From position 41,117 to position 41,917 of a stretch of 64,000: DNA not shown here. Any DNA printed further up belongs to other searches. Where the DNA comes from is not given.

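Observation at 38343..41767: RtcB ligase, Pol-beta nucleotidyltransferase and SpoT-like HD hydrolase: candidate tRNA-repair anti-defence module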

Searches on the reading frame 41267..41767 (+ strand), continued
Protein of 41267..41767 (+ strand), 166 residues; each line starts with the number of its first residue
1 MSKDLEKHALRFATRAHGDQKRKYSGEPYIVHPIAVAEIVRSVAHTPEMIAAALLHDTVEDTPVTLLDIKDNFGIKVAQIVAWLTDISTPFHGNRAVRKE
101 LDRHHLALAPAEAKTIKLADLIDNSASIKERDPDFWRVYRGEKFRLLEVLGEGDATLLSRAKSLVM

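Call 50: find_homologous_proteins(query=window:41267-41767:+, max_evalue=1e-10)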
Query window:41267-41767:+ (166 aa): 6558 proteins with E <= 1e-10 among 7468 candidates; the best 120 are listed.
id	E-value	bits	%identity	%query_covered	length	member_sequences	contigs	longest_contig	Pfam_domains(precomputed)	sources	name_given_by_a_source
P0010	4.2e-103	360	100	100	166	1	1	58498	PF13328.13,PF01966.29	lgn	-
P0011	2.8e-82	292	83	98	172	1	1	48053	PF13328.13,PF01966.29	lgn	-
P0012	3.0e-81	289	83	98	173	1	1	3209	PF13328.13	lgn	-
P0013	6.0e-81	288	82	97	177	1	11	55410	PF13328.13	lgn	-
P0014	2.0e-79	283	78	97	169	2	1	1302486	PF13328.13,PF01966.29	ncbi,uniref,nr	ncbi:bifunctional (p)ppGpp synthetase/guanosine-3',5'-bis(diphosphate) 3'-pyrophosphohydrolase [Rhiz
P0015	3.5e-78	279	78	97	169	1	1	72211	PF13328.13,PF01966.29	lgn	-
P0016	3.8e-78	279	81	97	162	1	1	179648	PF13328.13,PF01966.29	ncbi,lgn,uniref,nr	ncbi:HD domain-containing protein [Rhizobium azibense]|uniref:HD domain-containing protein n=1 Tax=R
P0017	8.8e-78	278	82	97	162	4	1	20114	PF13328.13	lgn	-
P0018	1.4e-77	277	79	97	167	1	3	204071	PF13328.13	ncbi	-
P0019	1.1e-74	268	78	98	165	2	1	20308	PF13328.13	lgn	-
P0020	4.1e-74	266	77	95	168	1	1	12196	PF13328.13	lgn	-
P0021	6.2e-74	265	79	97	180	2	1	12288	PF13328.13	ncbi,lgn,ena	-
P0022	6.9e-74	265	76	97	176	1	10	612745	PF13328.13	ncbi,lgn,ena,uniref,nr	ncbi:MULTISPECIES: HD domain-containing protein [Ensifer]|uniref:HD domain-containing protein n=1 Ta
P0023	4.0e-73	263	75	97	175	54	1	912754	PF13328.13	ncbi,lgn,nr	ncbi:bifunctional (p)ppGpp synthetase/guanosine-3',5'-bis(diphosphate) 3'-pyrophosphohydrolase [Ensi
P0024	2.3e-71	257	75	99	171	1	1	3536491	PF13328.13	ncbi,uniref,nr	ncbi:HD domain-containing protein [Shinella zoogloeoides]|uniref:HD domain-containing protein n=1 Ta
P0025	3.1e-71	256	73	97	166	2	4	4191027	PF13328.13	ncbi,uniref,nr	ncbi:HD domain-containing protein [Ensifer adhaerens]|uniref:HD domain-containing protein n=1 Tax=En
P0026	4.0e-71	256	73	99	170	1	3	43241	PF13328.13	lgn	-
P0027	1.3e-70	254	73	98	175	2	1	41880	PF13328.13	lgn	-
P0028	6.1e-69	249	77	88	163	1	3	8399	PF13328.13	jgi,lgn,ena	-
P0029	7.3e-69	249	76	92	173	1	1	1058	PF13328.13,PF01966.29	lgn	-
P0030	1.9e-68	247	72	96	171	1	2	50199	PF13328.13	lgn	-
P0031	8.0e-67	242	71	96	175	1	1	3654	PF13328.13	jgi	jgi:(p)ppGpp synthase/HD superfamily hydrolase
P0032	1.4e-66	241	71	99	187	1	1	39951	PF13328.13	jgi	jgi:(p)ppGpp synthase/HD superfamily hydrolase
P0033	2.3e-65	237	70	93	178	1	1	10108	PF13328.13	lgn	-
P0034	3.2e-65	237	69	98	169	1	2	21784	PF13328.13,PF01966.29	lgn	-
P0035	7.5e-65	236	69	99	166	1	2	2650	PF13328.13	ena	-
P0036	9.2e-65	235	67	96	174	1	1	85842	PF13328.13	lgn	-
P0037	1.1e-64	235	66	99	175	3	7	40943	PF13328.13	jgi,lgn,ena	-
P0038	3.4e-64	234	70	99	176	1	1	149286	PF13328.13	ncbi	-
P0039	4.2e-64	233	69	98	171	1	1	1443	PF13328.13,PF01966.29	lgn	-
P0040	5.6e-64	233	70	95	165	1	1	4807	PF13328.13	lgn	-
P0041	6.2e-64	233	71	93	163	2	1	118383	PF13328.13,PF01966.29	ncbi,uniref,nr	ncbi:HD domain-containing protein [Mesorhizobium silamurunense]|uniref:HD domain-containing protein 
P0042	6.9e-64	233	69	96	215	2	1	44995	PF13328.13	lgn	-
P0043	7.8e-64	232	71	95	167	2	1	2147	PF13328.13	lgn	-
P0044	9.2e-64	232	69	96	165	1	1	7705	PF13328.13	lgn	-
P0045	1.0e-63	232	68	96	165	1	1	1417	PF13328.13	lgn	-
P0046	1.2e-63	232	72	87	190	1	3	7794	PF13328.13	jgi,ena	-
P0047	1.4e-63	232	68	97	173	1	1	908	PF13328.13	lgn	-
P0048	1.9e-63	231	68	97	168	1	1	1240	PF13328.13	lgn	-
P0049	2.2e-63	231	67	98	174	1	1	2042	PF13328.13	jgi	jgi:(p)ppGpp synthase/HD superfamily hydrolase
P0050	3.2e-63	230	72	96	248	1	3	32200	PF13328.13,PF01966.29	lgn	-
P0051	3.4e-63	230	70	91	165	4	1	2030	PF13328.13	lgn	-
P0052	3.8e-63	230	69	96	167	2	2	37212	PF13328.13,PF01966.29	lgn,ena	-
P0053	3.8e-63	230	67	98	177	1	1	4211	PF13328.13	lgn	-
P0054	4.4e-63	230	67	97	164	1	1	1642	PF13328.13,PF01966.29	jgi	jgi:(p)ppGpp synthase/HD superfamily hydrolase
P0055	6.4e-63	229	69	96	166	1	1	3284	PF13328.13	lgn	-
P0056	8.2e-63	229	65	99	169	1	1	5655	PF13328.13,PF01966.29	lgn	-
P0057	2.2e-62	228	72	92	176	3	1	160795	PF13328.13,PF01966.29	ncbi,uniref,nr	ncbi:HD domain-containing protein [Nitratireductor sp. CAU 1489]|uniref:HD domain-containing protein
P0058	2.2e-62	228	67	97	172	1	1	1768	PF13328.13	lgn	-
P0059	2.8e-62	227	69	95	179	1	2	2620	PF13328.13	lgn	-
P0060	3.1e-62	227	69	94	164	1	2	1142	PF13328.13,PF01966.29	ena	-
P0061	3.5e-62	227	68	98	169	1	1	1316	PF13328.13,PF01966.29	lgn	-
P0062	3.6e-62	227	69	98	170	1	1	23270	PF13328.13,PF01966.29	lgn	-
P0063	4.0e-62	227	68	98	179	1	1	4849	PF13328.13,PF01966.29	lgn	-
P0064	4.1e-62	227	70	87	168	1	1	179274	PF13328.13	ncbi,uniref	ncbi:HD domain-containing protein [Mesorhizobium sp. M0189]|uniref:HD domain-containing protein n=1 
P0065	5.6e-62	226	69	95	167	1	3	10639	PF13328.13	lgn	-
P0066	5.7e-62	226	72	92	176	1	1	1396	PF13328.13,PF01966.29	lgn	-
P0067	6.1e-62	226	67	96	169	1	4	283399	PF13328.13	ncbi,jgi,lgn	jgi:(p)ppGpp synthase/HD superfamily hydrolase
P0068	6.5e-62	226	66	95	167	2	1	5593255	PF13328.13,PF01966.29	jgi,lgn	jgi:(p)ppGpp synthase/HD superfamily hydrolase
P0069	7.1e-62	226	70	96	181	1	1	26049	PF13328.13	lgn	-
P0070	8.1e-62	226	72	92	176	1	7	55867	PF13328.13,PF01966.29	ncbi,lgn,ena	-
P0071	9.1e-62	226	66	98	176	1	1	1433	PF13328.13,PF01966.29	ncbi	-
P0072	1.3e-61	225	68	95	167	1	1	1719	PF13328.13,PF01966.29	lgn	-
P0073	1.4e-61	225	69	87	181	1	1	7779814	PF13328.13,PF01966.29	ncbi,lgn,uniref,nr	ncbi:HD domain-containing protein [Mesorhizobium sp. M1B.F.Ca.ET.045.04.1.1]|uniref:HD domain-contai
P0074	1.9e-61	225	68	97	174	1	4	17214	PF13328.13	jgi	jgi:(p)ppGpp synthase/HD superfamily hydrolase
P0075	2.5e-61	224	69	95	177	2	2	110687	PF13328.13,PF01966.29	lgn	-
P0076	2.5e-61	224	64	98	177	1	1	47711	PF13328.13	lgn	-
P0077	2.6e-61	224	66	100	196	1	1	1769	PF13328.13,PF01966.29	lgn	-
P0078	2.9e-61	224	67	97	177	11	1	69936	PF13328.13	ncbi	-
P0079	3.4e-61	224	67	97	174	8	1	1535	PF13328.13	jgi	jgi:(p)ppGpp synthase/HD superfamily hydrolase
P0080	3.6e-61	224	65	94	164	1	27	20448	PF13328.13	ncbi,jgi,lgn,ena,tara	jgi:(p)ppGpp synthase/HD superfamily hydrolase|tara:strand:- start:968 stop:1462 length:495 start_co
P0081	3.6e-61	224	66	100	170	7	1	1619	PF13328.13,PF01966.29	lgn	-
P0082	3.8e-61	224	66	98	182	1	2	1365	PF13328.13,PF01966.29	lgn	-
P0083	4.2e-61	224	71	92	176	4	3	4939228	PF13328.13,PF01966.29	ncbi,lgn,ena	-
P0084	5.6e-61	223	66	94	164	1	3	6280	PF13328.13,PF01966.29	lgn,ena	-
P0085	5.8e-61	223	66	94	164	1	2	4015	PF13328.13,PF01966.29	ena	-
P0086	5.8e-61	223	66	94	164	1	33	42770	PF13328.13,PF01966.29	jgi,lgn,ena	-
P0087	7.1e-61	223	66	94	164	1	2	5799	PF13328.13,PF01966.29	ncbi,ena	-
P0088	7.1e-61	223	66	94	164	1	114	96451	PF13328.13,PF01966.29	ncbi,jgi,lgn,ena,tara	tara:strand:- start:214 stop:708 length:495 start_codon:yes stop_codon:yes gene_type:complete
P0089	8.1e-61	223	68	87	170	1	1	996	PF13328.13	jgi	jgi:(p)ppGpp synthase/HD superfamily hydrolase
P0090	8.2e-61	223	68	95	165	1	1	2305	PF13328.13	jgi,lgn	jgi:(p)ppGpp synthase/HD superfamily hydrolase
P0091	9.7e-61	222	65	94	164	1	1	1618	PF13328.13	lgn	-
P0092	9.9e-61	222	68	96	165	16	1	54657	PF13328.13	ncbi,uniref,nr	ncbi:HD domain-containing protein [Agrobacterium sp.]|uniref:HD domain-containing protein n=1 Tax=Ag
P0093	1.3e-60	222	65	94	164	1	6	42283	PF13328.13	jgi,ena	jgi:(p)ppGpp synthase/HD superfamily hydrolase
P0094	1.3e-60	222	65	99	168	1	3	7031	PF13328.13,PF01966.29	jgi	jgi:(p)ppGpp synthase/HD superfamily hydrolase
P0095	1.3e-60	222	65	99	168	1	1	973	PF13328.13,PF01966.29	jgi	jgi:(p)ppGpp synthase/HD superfamily hydrolase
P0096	1.4e-60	222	65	94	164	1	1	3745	PF13328.13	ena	-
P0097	1.5e-60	222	68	89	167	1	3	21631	PF13328.13,PF01966.29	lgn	-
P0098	1.8e-60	222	64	99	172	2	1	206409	PF13328.13,PF01966.29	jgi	jgi:(p)ppGpp synthase/HD superfamily hydrolase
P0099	2.0e-60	221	66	98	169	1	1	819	PF13328.13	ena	-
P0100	2.0e-60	221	66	99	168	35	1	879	PF13328.13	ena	-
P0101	2.0e-60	221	64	99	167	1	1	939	PF13328.13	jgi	jgi:(p)ppGpp synthase/HD superfamily hydrolase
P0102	2.1e-60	221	63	98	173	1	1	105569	PF13328.13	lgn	-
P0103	2.1e-60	221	68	94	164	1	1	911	PF13328.13,PF01966.29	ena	-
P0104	2.1e-60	221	69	94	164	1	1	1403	PF13328.13,PF01966.29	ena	-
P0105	2.2e-60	221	69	94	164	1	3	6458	PF13328.13,PF01966.29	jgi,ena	-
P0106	2.2e-60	221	67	98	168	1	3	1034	PF13328.13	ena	-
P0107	2.3e-60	221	66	96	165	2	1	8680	PF13328.13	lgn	-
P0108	2.4e-60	221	67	96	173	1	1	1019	PF13328.13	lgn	-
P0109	2.5e-60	221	68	95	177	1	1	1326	PF13328.13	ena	-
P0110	2.7e-60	221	66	98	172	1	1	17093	PF13328.13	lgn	-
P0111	2.9e-60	221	68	93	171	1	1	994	PF13328.13,PF01966.29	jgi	jgi:(p)ppGpp synthase/HD superfamily hydrolase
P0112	3.0e-60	221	69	94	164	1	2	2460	PF13328.13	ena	-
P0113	3.0e-60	221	68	94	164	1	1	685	PF13328.13,PF01966.29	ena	-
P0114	3.0e-60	221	67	95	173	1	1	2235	PF13328.13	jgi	jgi:(p)ppGpp synthase/HD superfamily hydrolase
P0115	3.3e-60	221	67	98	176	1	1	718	PF13328.13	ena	-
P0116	3.5e-60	221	67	94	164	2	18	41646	PF13328.13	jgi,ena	-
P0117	3.7e-60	220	65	94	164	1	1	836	PF13328.13,PF01966.29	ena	-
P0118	3.8e-60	220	64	96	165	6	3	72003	PF13328.13,PF01966.29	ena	-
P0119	4.0e-60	220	67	96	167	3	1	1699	PF13328.13,PF01966.29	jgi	jgi:(p)ppGpp synthase/HD superfamily hydrolase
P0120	4.2e-60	220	69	94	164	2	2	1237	PF13328.13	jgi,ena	-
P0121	4.6e-60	220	69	86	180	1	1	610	PF13328.13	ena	-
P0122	4.7e-60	220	65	96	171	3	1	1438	PF13328.13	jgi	jgi:(p)ppGpp synthase/HD superfamily hydrolase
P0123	4.7e-60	220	66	96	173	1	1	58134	PF13328.13,PF01966.29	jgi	-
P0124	5.1e-60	220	65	98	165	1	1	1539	PF13328.13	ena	-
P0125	5.2e-60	220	65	94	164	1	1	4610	PF13328.13,PF01966.29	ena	-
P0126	5.3e-60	220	67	95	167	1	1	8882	PF13328.13,PF01966.29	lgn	-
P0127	5.5e-60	220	69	94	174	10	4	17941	PF13328.13,PF01966.29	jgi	-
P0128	6.1e-60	220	68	96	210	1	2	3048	PF13328.13,PF01966.29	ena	-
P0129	6.7e-60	220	67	95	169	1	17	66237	PF13328.13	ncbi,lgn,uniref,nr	ncbi:MAG: HD domain-containing protein [Mesorhizobium sp.]|uniref:HD domain-containing protein n=1 T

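Call 51: find_encoding_contigs(protein=P0013, flank=6000, max_places=2)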
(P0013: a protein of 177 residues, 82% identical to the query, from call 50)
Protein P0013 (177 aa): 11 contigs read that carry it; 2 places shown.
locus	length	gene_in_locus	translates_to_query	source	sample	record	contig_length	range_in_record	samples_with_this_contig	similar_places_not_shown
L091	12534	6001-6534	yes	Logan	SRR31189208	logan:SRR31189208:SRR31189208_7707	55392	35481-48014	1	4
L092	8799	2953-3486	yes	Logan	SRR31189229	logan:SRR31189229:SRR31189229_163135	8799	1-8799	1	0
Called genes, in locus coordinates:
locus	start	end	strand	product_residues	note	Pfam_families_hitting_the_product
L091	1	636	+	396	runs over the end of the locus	PF14338:Mrr_N, PF01555:N6_N4_Mtase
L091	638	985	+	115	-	-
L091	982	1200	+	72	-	-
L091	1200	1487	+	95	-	-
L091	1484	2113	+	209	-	PF00149:Metallophos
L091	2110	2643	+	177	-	PF07799:DUF1643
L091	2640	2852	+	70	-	-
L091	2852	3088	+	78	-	-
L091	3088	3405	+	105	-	-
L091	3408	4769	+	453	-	PF01139:RtcB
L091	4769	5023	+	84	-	-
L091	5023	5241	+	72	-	-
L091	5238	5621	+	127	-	PF10686:YAcAr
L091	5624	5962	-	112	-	-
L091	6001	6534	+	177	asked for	PF13328:HD_4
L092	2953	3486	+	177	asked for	PF13328:HD_4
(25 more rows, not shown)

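Call 52: find_encoding_contigs(protein=P0015, flank=6000, max_places=2)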
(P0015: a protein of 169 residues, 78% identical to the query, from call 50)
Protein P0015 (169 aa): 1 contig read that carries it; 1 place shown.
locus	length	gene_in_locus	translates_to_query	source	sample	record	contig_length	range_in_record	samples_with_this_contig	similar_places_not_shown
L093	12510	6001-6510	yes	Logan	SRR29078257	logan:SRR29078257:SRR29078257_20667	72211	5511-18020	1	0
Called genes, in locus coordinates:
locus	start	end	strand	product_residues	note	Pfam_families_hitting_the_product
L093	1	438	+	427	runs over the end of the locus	-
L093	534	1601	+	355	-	PF01757:Acyl_transf_3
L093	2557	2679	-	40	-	-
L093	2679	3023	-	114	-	-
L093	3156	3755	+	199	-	-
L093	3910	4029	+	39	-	-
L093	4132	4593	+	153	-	-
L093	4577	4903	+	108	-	-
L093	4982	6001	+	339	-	PF10127:RlaP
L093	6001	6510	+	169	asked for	PF13328:HD_4, PF01966:HD (faint)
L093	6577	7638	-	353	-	PF01972:SDH_protease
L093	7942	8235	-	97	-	-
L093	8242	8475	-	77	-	-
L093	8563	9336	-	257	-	PF04383:KilA-N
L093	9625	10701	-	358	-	PF00589:Phage_integrase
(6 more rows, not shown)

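Call 53: find_encoding_contigs(protein=P0088, flank=6000, max_places=3)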
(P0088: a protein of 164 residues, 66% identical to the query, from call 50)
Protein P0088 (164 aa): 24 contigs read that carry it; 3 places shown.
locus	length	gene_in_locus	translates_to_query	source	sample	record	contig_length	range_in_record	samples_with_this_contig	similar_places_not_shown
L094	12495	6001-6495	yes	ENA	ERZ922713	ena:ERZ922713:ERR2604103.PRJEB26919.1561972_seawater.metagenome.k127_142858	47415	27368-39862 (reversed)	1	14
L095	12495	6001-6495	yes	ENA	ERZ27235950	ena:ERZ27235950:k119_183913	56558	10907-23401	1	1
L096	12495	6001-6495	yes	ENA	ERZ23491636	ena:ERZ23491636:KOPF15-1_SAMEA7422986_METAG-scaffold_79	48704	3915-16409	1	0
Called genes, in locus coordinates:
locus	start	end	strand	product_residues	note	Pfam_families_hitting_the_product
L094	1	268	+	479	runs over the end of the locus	PF07012:Curlin_rpt (faint)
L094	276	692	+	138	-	-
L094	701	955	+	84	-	-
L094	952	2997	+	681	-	PF05226:CHASE2, PF00211:Guanylate_cyc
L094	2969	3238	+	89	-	-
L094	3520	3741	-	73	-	-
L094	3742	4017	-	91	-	-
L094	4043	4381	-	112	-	-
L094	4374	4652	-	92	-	-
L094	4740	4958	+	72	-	-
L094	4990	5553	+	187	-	PF00574:CLP_protease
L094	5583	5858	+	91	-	-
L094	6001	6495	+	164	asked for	PF13328:HD_4, PF01966:HD (faint)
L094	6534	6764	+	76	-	-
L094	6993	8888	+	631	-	PF00012:HSP70, PF06723:MreB_Mbl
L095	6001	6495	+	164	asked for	PF13328:HD_4, PF01966:HD (faint)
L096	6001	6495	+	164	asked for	PF13328:HD_4, PF01966:HD (faint)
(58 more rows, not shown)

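Call 54: find_encoding_contigs(protein=P0014, flank=6000, max_places=2)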
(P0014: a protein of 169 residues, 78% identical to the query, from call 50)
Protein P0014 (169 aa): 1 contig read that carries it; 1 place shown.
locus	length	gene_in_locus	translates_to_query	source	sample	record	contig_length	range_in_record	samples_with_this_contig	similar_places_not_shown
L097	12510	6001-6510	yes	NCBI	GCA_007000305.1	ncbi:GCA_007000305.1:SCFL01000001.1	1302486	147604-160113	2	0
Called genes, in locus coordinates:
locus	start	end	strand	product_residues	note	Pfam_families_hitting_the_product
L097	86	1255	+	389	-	-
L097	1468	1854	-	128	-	PF01402:RHH_1 (faint)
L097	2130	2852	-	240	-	-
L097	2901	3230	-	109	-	-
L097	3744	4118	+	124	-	-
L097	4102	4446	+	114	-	-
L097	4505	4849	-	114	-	PF06169:DUF982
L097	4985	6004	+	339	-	PF10127:RlaP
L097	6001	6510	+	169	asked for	PF13328:HD_4, PF01966:HD (weak)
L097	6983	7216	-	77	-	-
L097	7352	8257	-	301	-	PF00589:Phage_integrase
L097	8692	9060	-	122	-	-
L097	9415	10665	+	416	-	PF00291:PALP, PF00585:Thr_dehydrat_C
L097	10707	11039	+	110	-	PF10115:HlyU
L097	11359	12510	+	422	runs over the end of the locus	PF20973:VUPS, PF00990:GGDEF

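Call 74: get_annotated_region(hit=H27, flank=5000)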
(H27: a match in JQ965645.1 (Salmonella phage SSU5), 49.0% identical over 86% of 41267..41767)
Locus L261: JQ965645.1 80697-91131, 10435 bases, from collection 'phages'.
description: Salmonella phage SSU5, complete genome.
organism: Salmonella phage SSU5 (NCBI taxid 1177632)
taxonomy: Viruses; Duplodnaviria; Heunggongvirae; Uroviricota; Caudoviricetes
host: Salmonella enterica subsp. enterica serovar Typhimurium strain LT2; source: -; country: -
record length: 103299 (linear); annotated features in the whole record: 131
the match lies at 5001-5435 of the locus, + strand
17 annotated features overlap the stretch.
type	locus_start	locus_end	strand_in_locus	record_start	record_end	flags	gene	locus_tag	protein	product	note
CDS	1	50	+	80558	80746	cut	-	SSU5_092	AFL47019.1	hypothetical protein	-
CDS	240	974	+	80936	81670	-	-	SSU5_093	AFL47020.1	putative phage antirepressor family protein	-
CDS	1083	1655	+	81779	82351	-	-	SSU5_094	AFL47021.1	hypothetical protein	-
CDS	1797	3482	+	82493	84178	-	-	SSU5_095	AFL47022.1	putative DNA modification methylase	-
CDS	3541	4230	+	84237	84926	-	-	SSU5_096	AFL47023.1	hypothetical protein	-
CDS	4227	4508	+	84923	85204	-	-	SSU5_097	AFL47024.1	putative Eaa protein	-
CDS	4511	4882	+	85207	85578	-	-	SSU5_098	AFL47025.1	hypothetical protein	-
CDS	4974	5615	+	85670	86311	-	-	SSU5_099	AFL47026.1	putative guanosine polyphosphate pyrophospho hydrolase/synthetase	-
CDS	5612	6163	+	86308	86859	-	-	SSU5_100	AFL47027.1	hypothetical protein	-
CDS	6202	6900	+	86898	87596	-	-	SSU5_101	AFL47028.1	hypothetical protein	-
CDS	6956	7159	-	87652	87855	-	-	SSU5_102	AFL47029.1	putative selenium-binding protein YdfZ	-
CDS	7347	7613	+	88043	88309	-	-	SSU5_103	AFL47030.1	hypothetical protein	-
CDS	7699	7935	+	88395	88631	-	-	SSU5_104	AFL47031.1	hypothetical protein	-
CDS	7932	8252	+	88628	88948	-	-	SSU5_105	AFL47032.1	hypothetical protein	-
CDS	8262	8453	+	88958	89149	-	-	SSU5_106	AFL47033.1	hypothetical protein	-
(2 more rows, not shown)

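Call 75: get_annotated_region(hit=H20, flank=3500)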
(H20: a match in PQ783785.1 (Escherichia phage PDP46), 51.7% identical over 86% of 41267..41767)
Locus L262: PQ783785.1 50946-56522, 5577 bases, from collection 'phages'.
description: Escherichia phage PDP46, complete genome.
organism: Escherichia phage PDP46 (NCBI taxid 3388589)
taxonomy: Viruses
host: Escherichia coli HS(pFamp)R (ATCC 700891); source: Manila clams; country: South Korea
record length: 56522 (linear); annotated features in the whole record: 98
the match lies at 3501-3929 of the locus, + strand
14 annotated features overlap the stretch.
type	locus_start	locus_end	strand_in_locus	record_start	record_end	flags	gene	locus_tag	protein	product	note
CDS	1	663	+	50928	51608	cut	-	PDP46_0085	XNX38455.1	cytosine specific methyltransferase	-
CDS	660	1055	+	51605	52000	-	-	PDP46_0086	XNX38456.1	SLOG cluster4 family protein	-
CDS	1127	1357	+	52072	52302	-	-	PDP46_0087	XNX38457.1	hypothetical protein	-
CDS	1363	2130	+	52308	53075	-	-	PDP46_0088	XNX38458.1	ParB-like partition protein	-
CDS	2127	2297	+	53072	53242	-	-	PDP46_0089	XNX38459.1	DUF2737 family protein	-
CDS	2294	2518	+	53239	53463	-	-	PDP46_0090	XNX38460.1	fragile X mental retardation protein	-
CDS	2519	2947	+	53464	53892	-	-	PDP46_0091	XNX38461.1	hypothetical protein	-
CDS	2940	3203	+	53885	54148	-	-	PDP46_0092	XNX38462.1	hypothetical protein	-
CDS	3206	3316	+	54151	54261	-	-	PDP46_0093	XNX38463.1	RNA-binding protein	-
CDS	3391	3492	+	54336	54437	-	-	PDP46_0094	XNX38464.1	hypothetical protein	-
CDS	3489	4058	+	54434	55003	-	-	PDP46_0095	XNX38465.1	RelA/SpoT family (p)ppGpp synthetase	-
CDS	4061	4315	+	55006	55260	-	-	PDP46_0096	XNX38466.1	DUF1382 family protein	-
CDS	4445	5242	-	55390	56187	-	-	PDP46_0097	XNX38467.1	hypothetical protein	-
CDS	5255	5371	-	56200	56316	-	-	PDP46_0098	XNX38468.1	hypothetical protein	-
